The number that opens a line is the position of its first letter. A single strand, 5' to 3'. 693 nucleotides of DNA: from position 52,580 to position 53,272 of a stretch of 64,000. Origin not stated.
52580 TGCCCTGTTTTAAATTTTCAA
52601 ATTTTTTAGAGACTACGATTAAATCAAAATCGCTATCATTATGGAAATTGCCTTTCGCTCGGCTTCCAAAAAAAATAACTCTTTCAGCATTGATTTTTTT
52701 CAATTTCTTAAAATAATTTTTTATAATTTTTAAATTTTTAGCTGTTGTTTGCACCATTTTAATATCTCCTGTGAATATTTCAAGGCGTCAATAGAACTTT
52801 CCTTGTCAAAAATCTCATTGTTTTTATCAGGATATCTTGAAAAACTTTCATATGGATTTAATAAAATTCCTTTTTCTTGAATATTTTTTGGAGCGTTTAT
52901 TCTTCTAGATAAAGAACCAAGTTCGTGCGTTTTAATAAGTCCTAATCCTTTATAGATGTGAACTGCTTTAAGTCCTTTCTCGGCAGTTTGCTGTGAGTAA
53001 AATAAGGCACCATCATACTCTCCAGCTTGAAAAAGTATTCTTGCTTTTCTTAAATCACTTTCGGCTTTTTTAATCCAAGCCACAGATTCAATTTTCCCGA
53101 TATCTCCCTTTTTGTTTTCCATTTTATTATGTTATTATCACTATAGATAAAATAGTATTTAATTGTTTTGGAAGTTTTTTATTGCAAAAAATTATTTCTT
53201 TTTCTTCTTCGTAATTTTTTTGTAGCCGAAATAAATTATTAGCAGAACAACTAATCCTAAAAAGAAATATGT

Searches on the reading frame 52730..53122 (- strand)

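Call 56: search_protein_families(library=pfam, proteins=[window:52730-53122:-], max_evalue=0.001)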
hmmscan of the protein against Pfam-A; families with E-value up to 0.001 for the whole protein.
window:52730-53122:- (130 aa): 1 family
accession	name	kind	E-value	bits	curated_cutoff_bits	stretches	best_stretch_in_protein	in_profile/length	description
PF05168.19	HEPN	-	2.5e-25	89.4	22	1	15-126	3-116/117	HEPN domain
